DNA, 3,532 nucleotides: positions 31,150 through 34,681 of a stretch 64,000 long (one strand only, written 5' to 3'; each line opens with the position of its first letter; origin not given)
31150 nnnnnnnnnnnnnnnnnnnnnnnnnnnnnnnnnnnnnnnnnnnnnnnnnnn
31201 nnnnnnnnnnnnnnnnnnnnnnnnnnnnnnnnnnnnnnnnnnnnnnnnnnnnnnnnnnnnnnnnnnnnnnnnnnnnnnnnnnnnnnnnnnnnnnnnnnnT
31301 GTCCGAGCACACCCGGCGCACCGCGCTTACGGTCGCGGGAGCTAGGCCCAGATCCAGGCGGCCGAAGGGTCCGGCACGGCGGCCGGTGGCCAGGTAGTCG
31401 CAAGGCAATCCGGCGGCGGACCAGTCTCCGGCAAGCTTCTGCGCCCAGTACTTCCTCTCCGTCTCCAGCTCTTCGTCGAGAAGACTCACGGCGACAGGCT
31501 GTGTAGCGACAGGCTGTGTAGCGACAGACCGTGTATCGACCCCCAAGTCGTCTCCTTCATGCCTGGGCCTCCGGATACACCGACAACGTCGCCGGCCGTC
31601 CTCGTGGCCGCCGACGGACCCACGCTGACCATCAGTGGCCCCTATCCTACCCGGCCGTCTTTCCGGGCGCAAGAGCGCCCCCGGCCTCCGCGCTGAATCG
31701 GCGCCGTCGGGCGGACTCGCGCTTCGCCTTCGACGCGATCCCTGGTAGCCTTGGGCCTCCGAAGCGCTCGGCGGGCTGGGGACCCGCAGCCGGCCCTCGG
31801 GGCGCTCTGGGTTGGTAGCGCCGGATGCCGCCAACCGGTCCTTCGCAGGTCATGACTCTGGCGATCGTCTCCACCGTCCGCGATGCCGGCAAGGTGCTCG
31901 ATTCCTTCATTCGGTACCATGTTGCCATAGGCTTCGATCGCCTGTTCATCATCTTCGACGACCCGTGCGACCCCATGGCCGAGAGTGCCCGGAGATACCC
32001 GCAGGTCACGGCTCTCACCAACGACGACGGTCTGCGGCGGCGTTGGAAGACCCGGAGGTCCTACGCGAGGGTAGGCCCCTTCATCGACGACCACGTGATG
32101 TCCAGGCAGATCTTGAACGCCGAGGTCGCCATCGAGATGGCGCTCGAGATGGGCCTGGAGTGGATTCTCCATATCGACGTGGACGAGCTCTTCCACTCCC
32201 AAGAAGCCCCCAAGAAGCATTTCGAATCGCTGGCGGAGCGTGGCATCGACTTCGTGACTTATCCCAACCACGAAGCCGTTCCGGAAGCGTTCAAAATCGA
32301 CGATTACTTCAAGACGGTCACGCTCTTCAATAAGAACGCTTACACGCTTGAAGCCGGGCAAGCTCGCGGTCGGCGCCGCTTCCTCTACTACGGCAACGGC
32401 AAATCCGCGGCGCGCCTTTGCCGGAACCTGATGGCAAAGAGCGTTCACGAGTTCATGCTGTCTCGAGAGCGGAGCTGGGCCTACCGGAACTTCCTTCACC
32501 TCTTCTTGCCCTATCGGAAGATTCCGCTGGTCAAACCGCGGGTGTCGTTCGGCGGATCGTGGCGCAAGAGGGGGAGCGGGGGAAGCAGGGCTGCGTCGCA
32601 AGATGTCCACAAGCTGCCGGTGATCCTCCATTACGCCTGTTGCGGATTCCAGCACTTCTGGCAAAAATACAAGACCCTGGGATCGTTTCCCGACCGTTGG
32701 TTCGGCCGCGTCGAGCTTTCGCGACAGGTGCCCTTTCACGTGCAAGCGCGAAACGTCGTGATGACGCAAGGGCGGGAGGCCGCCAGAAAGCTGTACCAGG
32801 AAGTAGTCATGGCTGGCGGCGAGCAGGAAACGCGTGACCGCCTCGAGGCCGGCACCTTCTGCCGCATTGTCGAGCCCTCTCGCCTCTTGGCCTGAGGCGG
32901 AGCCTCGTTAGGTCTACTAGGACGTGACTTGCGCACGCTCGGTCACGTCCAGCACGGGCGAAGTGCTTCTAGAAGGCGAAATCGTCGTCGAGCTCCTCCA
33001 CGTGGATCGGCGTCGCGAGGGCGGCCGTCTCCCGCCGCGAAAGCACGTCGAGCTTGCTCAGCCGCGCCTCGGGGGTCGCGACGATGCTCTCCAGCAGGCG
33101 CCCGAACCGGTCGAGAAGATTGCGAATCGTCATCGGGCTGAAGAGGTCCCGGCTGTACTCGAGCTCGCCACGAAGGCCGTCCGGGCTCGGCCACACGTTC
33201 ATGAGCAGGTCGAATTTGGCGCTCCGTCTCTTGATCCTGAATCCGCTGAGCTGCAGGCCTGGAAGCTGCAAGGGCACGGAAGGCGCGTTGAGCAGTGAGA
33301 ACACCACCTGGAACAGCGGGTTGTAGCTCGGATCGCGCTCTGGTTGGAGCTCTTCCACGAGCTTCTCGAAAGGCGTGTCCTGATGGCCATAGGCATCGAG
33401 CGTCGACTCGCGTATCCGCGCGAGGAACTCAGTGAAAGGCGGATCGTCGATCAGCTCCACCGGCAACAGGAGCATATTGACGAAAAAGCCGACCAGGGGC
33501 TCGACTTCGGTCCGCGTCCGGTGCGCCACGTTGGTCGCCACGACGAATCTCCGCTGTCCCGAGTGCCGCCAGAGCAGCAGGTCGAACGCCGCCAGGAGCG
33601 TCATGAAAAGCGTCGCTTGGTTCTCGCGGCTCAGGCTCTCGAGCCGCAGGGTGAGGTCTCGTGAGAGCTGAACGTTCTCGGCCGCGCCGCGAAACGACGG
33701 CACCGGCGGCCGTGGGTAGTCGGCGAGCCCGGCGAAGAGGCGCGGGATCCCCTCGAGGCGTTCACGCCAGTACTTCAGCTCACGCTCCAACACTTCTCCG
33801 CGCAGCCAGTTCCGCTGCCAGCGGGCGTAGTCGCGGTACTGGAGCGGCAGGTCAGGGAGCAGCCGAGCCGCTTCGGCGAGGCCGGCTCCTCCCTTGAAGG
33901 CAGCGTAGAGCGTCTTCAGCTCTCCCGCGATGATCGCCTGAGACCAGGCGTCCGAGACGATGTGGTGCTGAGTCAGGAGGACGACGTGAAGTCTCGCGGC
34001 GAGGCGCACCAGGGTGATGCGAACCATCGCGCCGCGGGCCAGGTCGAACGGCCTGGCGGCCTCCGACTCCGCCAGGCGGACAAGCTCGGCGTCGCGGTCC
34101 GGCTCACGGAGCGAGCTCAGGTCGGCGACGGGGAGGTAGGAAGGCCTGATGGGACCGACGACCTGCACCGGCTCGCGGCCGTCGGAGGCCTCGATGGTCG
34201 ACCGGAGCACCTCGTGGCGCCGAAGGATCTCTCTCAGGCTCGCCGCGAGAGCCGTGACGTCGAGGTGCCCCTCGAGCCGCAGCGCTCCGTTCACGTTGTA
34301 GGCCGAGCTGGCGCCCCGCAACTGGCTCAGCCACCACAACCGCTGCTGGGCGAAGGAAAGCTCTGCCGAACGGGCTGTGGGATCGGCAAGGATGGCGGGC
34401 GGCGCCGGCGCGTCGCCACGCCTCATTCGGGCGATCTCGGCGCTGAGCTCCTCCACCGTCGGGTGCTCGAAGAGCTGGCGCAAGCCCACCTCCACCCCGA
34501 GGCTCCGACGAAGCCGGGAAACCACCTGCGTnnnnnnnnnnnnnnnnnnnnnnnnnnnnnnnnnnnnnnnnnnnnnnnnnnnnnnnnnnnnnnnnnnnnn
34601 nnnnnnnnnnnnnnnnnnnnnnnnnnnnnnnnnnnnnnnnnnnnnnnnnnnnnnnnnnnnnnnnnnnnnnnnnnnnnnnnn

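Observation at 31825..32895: Low-GC glycosyltransferase-like gene wedged, on the opposite strand, between two megasynthase operons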

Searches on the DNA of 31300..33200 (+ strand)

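Call 12: search_dna_similar(query=window:31400-33100:+, collection=plasmids, mode=near)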
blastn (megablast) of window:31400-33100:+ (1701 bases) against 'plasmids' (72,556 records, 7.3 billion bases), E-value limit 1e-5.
No match.

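Call 59: search_rna_families(source=window, start=31300, end=33200, threshold=evalue, max_evalue=1)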
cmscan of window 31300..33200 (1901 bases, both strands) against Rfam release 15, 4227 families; matches with E-value up to 1: 0.
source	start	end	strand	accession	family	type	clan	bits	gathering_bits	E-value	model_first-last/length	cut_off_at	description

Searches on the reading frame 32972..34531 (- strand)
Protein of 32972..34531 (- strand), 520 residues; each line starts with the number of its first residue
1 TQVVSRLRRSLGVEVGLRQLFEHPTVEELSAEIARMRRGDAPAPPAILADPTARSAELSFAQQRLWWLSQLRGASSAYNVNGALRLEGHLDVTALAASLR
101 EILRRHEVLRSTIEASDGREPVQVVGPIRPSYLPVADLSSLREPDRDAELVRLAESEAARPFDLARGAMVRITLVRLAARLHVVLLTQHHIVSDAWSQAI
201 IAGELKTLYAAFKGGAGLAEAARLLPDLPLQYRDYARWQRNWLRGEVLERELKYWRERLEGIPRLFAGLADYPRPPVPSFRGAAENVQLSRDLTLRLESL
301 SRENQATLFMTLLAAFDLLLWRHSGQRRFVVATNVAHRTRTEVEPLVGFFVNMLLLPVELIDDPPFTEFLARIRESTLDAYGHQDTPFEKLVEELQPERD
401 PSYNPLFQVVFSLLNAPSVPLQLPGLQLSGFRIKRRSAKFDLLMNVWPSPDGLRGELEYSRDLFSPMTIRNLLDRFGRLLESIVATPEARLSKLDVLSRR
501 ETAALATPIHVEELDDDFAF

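Call 36: search_protein_families(library=pfam, proteins=[window:32972-34531:-], max_evalue=0.0001)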
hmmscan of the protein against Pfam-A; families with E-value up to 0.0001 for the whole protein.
window:32972-34531:- (520 aa): 2 families
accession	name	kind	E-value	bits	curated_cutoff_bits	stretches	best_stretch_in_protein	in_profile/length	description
PF00668.25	Condensation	-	2.7e-95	320.2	30.6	1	55-505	4-455/456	Condensation domain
PF00550.31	PP-binding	-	2.3e-05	25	20.8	1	1-32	35-66/67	Phosphopantetheine attachment site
